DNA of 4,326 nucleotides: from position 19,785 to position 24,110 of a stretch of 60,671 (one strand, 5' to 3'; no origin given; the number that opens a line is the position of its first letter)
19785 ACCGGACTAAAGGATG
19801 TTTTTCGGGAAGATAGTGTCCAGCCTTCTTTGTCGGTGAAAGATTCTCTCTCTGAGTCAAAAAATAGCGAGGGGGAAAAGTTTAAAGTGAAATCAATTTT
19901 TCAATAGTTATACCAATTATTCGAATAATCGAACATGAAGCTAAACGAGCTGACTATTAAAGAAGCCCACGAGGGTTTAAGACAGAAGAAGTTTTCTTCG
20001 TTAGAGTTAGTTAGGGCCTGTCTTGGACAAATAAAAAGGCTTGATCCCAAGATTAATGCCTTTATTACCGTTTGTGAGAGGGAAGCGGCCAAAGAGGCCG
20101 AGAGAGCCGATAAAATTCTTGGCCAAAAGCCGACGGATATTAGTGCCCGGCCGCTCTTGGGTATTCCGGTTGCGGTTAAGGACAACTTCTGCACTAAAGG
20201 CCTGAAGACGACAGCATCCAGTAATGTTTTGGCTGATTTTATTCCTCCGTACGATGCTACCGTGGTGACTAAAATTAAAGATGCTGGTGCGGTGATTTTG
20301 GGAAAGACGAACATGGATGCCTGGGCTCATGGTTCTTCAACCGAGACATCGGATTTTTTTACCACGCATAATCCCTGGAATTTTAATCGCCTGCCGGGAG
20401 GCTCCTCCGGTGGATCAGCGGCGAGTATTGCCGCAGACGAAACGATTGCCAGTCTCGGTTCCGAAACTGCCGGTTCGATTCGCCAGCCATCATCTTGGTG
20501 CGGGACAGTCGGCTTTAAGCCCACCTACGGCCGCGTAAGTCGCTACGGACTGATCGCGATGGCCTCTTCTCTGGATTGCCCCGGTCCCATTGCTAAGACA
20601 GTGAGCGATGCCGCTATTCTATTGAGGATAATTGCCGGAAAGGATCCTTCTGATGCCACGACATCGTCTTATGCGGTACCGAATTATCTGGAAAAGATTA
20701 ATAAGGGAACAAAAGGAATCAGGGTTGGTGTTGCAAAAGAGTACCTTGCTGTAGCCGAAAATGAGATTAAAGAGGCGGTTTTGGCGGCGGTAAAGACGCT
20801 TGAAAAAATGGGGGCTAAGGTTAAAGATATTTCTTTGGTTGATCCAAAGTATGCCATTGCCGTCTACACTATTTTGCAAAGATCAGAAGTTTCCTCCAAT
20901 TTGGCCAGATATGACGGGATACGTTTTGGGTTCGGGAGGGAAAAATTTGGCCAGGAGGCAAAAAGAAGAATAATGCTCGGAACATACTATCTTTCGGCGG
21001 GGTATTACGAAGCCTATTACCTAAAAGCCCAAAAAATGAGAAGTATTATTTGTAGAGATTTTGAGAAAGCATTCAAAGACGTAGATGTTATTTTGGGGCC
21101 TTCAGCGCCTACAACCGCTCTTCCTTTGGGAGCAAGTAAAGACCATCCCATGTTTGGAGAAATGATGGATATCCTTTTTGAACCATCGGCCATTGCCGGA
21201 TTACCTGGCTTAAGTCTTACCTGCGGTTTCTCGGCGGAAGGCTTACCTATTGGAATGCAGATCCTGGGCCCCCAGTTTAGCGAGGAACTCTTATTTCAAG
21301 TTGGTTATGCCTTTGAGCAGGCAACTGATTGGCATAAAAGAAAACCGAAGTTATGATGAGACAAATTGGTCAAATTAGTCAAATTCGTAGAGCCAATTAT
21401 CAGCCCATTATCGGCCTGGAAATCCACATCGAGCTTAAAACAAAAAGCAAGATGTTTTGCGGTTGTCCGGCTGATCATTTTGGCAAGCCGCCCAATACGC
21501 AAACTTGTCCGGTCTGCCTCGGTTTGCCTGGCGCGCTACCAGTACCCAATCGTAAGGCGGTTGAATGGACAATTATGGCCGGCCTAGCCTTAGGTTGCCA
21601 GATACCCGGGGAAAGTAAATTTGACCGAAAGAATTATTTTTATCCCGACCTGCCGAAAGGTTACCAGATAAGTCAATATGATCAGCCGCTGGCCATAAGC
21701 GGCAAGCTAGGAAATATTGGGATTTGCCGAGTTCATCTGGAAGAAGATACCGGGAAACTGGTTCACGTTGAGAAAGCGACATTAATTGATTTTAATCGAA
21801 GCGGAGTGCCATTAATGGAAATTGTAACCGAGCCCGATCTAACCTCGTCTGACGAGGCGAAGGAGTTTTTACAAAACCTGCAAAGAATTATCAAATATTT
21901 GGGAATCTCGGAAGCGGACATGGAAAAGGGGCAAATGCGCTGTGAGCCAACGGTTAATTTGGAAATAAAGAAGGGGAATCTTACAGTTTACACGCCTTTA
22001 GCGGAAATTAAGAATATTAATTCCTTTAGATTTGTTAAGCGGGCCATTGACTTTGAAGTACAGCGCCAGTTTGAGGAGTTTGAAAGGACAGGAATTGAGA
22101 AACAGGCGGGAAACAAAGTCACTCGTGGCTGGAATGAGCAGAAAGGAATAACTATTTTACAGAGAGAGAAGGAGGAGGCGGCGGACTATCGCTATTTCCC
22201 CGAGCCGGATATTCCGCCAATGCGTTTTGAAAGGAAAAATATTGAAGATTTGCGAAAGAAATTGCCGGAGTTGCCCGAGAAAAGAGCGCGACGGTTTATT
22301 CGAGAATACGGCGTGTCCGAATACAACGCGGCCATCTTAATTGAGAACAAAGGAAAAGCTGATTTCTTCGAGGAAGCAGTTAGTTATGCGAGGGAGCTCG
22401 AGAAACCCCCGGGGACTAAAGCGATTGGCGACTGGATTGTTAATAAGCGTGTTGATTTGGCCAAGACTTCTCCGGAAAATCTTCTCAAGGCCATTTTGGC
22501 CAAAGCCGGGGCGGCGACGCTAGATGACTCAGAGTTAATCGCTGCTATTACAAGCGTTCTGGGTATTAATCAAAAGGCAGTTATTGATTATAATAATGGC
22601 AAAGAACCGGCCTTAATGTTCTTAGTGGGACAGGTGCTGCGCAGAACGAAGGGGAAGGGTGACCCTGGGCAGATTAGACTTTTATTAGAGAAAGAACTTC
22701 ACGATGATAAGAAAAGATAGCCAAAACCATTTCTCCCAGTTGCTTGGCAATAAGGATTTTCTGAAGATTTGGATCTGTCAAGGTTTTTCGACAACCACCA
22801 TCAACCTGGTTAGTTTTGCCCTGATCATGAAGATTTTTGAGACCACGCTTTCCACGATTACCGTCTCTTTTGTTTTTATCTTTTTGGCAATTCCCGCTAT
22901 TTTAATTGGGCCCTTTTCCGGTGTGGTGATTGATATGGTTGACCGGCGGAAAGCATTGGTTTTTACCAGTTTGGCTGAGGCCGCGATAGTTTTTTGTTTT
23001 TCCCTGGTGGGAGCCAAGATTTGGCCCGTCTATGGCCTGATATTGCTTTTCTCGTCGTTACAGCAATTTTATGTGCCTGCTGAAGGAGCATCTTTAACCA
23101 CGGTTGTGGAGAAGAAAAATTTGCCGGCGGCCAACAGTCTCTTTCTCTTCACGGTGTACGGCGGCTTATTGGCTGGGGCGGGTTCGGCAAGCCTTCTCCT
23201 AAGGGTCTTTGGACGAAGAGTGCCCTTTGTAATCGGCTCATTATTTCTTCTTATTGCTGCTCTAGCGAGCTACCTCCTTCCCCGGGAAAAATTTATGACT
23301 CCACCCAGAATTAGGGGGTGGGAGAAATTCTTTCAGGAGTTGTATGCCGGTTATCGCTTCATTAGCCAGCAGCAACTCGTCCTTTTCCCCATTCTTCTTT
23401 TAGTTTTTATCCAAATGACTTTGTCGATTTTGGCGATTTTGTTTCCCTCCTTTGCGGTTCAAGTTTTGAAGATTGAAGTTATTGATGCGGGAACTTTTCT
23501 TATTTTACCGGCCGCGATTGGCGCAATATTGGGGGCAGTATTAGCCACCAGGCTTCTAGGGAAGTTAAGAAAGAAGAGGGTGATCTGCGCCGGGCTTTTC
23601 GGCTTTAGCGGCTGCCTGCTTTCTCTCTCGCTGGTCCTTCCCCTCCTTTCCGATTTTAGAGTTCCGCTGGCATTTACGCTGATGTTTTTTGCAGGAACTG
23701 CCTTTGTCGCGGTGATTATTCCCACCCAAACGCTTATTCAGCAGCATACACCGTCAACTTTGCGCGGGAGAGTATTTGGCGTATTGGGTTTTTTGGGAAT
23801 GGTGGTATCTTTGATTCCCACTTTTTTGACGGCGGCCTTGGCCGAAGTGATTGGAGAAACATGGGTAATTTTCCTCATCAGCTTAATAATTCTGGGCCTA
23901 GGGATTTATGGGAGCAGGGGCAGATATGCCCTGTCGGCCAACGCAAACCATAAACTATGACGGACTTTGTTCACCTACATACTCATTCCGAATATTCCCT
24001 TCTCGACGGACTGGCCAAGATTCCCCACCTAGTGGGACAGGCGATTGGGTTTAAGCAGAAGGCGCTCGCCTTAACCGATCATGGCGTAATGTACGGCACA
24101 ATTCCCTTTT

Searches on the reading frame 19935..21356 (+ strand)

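Call 61: search_protein_families(library=pfam, proteins=[window:19935-21356:+], max_evalue=0.00001)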
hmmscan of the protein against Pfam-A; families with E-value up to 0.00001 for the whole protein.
window:19935-21356:+ (473 aa): 1 family
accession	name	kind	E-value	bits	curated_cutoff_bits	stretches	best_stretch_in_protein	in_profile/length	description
PF01425.27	Amidase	-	6.2e-136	454.4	27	1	24-453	1-444/445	Amidase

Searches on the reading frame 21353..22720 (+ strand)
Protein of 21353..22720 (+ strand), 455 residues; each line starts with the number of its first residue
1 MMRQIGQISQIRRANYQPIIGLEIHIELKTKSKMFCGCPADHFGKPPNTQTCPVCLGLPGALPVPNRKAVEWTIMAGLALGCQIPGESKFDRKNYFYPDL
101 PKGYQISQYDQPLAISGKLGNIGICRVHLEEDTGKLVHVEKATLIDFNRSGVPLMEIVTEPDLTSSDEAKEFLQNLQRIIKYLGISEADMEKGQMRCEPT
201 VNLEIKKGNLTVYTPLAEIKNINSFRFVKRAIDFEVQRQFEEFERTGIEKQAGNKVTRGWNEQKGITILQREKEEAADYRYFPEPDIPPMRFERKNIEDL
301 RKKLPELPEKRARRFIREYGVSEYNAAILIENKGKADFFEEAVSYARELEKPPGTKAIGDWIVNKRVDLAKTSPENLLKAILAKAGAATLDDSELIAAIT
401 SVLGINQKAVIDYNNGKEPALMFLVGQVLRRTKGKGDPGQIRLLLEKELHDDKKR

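Call 61: search_protein_families(library=pfam, proteins=[window:21353-22720:+], max_evalue=0.00001)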
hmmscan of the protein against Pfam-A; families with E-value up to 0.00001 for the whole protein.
window:21353-22720:+ (455 aa): 2 families
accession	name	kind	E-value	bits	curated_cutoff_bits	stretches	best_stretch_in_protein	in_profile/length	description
PF02934.20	GatB_N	-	1.3e-105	353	23.4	1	19-297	2-276/277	GatB/GatE catalytic domain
PF02637.23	GatB_Yqey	-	1.9e-13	50.9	27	1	376-449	74-148/148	GatB domain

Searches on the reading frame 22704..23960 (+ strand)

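Call 61: search_protein_families(library=pfam, proteins=[window:22704-23960:+], max_evalue=0.00001)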
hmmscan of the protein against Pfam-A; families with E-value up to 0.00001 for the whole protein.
window:22704-23960:+ (418 aa): 2 families
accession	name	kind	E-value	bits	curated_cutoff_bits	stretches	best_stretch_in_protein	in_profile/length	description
PF07690.21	MFS_1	-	1.2e-29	103.8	33.4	1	22-370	1-344/347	Major Facilitator Superfamily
PF05977.19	MFS_3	-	6.9e-17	61.5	27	1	16-360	9-347/524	Transmembrane secretion effector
